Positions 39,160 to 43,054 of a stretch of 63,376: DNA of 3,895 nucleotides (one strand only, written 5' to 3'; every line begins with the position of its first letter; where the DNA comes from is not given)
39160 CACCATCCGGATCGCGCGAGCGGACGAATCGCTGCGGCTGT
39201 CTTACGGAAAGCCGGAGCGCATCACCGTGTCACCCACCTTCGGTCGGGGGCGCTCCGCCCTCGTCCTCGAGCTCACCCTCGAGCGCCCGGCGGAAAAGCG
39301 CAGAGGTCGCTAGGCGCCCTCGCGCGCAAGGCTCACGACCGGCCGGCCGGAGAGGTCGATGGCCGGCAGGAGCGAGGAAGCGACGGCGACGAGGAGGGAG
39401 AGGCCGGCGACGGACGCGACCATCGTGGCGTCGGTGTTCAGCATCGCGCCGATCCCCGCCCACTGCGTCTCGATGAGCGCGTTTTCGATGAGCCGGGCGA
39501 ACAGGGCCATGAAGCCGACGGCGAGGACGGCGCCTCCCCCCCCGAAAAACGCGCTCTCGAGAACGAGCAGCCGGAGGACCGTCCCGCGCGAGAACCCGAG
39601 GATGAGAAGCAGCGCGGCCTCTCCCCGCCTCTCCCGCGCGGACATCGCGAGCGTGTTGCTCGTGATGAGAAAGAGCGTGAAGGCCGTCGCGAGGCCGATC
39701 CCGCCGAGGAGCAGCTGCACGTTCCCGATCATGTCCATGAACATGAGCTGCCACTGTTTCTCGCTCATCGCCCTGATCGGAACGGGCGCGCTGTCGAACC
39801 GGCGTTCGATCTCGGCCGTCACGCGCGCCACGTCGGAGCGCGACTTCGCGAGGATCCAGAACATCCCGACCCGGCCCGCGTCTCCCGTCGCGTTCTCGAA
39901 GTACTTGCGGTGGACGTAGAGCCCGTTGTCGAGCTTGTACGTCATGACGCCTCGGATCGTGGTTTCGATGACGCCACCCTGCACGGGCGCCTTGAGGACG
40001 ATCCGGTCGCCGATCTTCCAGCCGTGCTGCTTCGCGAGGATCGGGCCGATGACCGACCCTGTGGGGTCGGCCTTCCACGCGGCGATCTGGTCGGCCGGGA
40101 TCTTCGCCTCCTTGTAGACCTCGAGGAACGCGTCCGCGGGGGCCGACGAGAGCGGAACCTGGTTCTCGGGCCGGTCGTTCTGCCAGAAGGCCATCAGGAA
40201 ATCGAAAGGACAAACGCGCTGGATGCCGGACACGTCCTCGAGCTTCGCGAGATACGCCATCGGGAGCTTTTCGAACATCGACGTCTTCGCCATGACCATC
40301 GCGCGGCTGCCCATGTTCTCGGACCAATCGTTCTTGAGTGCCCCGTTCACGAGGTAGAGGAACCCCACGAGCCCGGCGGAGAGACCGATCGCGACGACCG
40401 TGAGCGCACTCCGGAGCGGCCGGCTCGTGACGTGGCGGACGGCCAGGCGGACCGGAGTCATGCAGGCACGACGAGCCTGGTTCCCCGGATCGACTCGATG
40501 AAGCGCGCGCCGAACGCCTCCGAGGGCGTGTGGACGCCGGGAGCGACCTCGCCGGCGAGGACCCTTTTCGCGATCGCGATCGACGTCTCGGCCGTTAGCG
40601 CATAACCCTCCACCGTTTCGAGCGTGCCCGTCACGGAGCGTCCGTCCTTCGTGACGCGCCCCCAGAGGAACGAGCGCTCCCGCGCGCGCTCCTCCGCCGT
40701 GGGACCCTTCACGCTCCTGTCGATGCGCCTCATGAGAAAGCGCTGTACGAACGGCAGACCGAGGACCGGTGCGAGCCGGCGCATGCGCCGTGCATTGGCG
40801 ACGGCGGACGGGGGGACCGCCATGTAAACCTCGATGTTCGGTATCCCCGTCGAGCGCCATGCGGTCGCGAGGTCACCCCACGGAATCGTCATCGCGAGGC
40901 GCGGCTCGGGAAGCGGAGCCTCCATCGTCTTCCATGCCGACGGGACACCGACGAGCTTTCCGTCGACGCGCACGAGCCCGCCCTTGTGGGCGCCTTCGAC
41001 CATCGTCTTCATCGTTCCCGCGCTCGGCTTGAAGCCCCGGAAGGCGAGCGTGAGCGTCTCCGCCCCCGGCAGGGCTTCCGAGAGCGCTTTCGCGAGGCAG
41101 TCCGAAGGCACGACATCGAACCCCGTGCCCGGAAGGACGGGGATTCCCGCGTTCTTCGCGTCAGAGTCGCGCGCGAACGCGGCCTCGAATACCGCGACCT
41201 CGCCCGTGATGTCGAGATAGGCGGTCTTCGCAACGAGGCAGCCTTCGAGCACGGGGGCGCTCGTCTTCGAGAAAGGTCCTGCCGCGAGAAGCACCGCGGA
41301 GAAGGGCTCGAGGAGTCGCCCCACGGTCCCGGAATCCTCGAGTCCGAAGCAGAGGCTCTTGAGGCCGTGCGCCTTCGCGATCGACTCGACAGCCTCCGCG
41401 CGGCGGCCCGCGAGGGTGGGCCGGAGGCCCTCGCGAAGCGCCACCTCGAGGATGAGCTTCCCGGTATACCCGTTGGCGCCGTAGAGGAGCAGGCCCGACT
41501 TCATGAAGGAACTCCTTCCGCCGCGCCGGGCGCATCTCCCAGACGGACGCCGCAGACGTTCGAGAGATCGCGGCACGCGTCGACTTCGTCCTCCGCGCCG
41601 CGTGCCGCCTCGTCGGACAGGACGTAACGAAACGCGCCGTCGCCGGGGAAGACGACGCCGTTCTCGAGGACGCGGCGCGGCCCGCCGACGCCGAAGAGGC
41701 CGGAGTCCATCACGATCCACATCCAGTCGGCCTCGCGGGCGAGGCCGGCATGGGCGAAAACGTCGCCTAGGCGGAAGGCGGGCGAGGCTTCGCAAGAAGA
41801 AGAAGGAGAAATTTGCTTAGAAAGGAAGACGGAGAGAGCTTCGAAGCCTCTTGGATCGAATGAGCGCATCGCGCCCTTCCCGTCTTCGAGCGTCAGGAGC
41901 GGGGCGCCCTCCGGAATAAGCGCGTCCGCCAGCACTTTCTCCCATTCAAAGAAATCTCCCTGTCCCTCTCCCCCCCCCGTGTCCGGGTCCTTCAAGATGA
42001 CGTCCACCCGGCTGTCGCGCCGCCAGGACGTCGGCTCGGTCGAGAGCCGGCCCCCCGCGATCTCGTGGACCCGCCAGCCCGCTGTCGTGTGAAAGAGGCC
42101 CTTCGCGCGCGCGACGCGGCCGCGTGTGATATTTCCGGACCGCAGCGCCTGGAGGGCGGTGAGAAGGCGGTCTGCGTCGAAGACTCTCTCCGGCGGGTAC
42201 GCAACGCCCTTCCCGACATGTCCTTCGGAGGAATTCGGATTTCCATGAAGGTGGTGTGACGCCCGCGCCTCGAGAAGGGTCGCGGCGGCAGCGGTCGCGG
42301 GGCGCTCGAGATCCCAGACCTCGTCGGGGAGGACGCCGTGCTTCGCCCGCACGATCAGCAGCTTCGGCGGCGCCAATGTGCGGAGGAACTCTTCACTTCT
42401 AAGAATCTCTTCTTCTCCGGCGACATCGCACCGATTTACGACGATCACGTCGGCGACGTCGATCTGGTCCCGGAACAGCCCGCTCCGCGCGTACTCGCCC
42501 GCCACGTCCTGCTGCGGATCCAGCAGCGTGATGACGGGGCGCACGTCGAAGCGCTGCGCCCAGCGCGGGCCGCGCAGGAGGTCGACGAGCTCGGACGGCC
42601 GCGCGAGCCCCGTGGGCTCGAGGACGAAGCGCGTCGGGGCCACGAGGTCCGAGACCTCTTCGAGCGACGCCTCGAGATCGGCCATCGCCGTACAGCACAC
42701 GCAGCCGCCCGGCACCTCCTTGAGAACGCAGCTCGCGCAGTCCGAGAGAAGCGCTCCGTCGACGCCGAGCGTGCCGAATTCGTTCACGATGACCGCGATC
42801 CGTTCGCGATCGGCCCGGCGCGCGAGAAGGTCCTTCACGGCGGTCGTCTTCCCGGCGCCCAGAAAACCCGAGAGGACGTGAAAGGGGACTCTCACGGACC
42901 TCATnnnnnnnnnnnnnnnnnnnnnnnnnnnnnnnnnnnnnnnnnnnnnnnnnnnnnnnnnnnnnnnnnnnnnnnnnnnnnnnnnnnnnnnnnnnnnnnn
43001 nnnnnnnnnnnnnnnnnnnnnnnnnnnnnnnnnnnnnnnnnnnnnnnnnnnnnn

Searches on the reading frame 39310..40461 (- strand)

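Call 63: search_protein_families(library=pfam, proteins=[window:39310-40461:-], max_evalue=0.001)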
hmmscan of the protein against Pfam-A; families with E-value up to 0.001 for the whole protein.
window:39310-40461:- (383 aa): 1 family
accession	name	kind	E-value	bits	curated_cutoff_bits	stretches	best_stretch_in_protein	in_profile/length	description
PF02687.27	FtsX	-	2.8e-12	47.2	25.5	1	255-372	3-117/120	FtsX-like permease C-terminal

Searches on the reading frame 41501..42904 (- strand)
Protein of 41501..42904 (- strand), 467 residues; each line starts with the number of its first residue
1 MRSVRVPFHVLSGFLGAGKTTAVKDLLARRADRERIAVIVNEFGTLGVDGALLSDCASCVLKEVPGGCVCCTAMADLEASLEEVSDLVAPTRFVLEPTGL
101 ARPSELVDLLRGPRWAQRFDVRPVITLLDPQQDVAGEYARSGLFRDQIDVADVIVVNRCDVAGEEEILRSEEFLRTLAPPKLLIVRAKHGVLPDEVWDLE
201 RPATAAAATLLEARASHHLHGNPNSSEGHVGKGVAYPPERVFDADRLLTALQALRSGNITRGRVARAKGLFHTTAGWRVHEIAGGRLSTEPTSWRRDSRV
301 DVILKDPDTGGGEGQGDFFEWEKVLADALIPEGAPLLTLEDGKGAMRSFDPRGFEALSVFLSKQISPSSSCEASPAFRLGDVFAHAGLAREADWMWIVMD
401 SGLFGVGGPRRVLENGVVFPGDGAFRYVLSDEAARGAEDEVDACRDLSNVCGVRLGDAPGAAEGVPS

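Call 63: search_protein_families(library=pfam, proteins=[window:41501-42904:-], max_evalue=0.001)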
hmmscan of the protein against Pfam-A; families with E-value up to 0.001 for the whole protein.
window:41501-42904:- (467 aa): 2 families
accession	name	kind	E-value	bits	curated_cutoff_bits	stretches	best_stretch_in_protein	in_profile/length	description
PF02492.25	cobW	-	8.9e-40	136.6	20.7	1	8-172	2-167/180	CobW/HypB/UreG, nucleotide-binding domain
PF07683.19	CobW_C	-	0.00025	21.3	22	1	234-306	4-80/94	Cobalamin synthesis protein cobW C-terminal domain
